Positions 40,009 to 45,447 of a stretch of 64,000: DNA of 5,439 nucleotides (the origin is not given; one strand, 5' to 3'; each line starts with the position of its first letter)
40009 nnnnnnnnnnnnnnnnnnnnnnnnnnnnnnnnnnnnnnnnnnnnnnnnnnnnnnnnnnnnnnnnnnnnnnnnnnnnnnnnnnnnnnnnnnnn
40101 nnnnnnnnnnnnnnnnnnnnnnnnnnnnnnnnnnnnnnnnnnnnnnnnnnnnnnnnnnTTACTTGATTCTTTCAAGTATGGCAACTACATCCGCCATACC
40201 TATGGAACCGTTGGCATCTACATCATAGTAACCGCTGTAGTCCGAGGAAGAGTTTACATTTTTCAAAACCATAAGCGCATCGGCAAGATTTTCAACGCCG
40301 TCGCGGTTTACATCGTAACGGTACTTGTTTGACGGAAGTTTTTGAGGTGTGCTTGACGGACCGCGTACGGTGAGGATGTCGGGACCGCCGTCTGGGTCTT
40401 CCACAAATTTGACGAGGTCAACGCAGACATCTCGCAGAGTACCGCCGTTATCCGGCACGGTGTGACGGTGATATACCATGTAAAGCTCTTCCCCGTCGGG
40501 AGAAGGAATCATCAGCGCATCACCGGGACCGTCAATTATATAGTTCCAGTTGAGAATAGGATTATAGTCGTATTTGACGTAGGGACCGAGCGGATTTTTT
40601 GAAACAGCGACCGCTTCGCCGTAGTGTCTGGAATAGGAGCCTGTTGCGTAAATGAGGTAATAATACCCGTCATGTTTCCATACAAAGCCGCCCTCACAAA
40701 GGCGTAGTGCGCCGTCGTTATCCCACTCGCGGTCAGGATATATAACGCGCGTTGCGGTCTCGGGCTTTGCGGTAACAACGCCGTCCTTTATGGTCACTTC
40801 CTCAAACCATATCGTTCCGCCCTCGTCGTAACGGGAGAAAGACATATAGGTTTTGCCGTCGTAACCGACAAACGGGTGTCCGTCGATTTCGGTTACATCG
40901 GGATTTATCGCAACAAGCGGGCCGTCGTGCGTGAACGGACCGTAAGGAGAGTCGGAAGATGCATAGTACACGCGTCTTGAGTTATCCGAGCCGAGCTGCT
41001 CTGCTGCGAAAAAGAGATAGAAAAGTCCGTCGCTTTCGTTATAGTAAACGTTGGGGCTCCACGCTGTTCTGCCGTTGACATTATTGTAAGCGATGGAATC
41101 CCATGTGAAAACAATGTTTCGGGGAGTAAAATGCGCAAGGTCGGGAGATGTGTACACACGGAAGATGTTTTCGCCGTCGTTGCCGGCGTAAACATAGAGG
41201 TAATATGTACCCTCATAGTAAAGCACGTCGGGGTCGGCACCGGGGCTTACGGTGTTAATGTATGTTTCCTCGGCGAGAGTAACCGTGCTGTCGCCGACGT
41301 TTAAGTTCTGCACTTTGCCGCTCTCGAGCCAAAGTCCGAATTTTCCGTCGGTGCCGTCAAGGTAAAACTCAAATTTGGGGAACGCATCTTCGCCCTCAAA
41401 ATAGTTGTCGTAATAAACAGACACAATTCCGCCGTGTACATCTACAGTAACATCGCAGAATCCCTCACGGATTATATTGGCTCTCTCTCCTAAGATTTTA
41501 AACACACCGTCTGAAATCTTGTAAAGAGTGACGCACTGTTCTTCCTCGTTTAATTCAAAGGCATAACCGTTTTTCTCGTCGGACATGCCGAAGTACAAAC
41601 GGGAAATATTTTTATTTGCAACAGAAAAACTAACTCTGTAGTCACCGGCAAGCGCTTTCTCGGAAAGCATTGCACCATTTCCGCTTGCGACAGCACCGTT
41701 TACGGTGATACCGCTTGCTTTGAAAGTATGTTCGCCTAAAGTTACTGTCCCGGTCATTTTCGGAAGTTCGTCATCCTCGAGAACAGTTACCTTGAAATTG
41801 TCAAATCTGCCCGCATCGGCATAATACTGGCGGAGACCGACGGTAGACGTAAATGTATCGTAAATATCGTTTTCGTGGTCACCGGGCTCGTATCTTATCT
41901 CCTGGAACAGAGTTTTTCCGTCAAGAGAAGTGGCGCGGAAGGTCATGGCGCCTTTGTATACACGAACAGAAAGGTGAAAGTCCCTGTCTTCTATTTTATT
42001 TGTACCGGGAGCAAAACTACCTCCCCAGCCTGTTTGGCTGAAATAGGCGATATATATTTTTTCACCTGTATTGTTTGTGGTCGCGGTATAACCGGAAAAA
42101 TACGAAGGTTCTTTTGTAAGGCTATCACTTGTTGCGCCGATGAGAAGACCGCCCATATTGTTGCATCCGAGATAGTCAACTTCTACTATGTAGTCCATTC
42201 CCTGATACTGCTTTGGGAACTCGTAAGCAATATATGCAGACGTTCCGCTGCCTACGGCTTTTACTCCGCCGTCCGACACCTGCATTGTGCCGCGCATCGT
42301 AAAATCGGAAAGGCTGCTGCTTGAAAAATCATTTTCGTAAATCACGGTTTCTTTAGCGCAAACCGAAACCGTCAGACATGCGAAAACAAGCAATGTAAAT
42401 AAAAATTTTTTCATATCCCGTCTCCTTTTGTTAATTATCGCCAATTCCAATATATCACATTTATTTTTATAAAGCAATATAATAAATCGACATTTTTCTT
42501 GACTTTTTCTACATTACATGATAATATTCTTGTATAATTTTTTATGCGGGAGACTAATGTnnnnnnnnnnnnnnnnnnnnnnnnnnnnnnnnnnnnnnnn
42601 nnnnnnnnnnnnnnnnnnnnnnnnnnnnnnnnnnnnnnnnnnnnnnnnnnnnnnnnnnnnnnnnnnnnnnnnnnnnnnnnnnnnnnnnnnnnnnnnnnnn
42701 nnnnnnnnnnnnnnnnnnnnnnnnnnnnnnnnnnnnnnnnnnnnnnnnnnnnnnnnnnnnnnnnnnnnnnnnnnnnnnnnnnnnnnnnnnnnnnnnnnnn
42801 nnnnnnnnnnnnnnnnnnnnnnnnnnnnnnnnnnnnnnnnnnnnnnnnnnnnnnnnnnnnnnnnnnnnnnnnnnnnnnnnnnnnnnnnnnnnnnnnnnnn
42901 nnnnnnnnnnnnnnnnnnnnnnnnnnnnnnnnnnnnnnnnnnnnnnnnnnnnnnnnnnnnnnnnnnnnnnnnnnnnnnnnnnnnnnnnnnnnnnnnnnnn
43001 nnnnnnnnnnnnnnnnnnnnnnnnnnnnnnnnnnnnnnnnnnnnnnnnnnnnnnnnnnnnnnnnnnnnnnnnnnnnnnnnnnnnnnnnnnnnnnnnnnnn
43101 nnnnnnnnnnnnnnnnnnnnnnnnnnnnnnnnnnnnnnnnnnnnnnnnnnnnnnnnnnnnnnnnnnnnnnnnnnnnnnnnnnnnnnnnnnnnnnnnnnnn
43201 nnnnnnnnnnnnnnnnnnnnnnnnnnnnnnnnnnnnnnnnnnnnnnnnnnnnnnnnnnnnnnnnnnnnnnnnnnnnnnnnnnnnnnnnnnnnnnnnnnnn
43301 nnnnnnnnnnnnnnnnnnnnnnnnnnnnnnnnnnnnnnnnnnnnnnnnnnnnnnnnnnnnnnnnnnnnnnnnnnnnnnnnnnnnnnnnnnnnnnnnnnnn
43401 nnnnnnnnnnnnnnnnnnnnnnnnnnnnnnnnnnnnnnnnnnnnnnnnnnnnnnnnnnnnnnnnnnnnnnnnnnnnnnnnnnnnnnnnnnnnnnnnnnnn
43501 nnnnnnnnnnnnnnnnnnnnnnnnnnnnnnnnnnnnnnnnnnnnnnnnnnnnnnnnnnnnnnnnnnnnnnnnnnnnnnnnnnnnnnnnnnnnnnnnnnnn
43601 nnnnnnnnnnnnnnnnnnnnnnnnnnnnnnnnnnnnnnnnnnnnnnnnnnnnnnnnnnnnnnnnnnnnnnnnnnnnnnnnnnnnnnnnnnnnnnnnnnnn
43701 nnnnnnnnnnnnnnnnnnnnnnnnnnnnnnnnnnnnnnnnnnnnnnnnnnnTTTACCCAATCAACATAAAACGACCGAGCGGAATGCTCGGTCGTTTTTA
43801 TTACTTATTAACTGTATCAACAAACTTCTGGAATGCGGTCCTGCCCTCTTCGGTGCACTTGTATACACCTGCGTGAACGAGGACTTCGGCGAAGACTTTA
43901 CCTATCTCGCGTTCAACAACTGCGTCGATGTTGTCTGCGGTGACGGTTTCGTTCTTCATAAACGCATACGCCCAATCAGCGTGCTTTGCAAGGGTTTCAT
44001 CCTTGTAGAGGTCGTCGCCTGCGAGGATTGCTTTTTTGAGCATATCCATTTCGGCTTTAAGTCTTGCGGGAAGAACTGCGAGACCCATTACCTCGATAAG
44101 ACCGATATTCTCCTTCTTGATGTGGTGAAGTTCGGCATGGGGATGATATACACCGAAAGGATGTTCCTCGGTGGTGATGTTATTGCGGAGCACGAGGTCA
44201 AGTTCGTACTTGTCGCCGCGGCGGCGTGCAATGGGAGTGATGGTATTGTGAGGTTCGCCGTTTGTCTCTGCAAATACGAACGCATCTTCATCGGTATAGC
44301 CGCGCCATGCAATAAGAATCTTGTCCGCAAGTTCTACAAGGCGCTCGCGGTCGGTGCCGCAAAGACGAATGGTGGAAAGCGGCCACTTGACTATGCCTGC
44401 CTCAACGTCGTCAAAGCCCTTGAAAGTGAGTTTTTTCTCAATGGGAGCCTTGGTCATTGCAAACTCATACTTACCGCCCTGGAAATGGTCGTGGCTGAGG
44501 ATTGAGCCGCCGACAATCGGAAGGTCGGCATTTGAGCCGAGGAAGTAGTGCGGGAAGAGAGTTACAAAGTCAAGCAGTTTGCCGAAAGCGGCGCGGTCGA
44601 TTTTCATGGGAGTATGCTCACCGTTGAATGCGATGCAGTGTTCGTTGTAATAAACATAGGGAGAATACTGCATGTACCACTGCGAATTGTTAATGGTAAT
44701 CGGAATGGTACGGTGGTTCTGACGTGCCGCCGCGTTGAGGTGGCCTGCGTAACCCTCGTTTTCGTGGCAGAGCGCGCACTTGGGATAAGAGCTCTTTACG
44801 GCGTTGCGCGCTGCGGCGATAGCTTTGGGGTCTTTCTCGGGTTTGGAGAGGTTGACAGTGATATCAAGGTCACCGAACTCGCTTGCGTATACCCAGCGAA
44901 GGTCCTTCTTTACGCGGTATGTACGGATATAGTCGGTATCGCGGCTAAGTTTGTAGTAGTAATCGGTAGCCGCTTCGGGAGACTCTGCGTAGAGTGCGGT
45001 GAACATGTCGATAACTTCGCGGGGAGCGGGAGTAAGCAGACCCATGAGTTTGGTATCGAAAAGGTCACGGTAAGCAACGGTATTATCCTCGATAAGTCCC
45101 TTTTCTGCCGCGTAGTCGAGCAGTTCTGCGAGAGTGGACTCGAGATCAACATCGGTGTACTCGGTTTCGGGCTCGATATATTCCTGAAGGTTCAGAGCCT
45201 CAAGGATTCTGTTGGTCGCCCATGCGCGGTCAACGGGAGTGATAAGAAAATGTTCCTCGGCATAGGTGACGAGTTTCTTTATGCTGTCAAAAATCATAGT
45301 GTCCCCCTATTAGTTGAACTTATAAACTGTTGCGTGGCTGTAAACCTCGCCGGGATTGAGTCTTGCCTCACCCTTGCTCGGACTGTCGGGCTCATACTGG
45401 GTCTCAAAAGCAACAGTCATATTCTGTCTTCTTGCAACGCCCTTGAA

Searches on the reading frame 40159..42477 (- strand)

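Call 83: search_protein_families(library=pfam, proteins=[window:40159-42477:-], max_evalue=0.0001)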
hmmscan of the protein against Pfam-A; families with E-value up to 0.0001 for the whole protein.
window:40159-42477:- (772 aa): 2 families
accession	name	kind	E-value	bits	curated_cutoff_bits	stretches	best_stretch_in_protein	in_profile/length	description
PF04616.20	Glyco_hydro_43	-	1.2e-41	143.5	32.2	1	414-694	11-285/288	Glycosyl hydrolases family 43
PF00404.24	Dockerin_1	-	2.6e-05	24.7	22.9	1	721-767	2-52/57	Dockerin type I domain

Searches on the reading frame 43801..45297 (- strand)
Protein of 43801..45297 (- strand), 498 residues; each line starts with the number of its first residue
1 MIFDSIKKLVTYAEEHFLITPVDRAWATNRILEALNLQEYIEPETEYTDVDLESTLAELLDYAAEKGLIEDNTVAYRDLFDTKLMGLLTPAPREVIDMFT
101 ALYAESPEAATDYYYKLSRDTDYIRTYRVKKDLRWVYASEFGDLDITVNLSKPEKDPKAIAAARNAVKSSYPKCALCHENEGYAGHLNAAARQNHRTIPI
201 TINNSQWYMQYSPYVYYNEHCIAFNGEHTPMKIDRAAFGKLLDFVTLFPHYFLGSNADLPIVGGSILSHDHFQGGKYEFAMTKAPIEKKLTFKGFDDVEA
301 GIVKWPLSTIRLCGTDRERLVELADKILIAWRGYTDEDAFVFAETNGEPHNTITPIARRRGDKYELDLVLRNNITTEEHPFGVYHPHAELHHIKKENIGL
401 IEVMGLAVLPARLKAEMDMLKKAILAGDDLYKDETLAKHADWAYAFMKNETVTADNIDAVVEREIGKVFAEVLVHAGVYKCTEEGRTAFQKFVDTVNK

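Call 83: search_protein_families(library=pfam, proteins=[window:43801-45297:-], max_evalue=0.0001)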
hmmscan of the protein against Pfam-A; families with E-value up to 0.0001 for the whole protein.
window:43801-45297:- (498 aa): 2 families
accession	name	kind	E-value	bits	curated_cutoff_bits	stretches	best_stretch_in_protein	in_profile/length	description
PF01087.27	GalP_UDP_transf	-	9e-33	114.7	22.1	1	22-230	6-184/184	Galactose-1-phosphate uridyl transferase, N-terminal domain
PF02744.22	GalP_UDP_tr_C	-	5.8e-24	85.1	29.2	1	247-426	4-154/165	Galactose-1-phosphate uridyl transferase, C-terminal domain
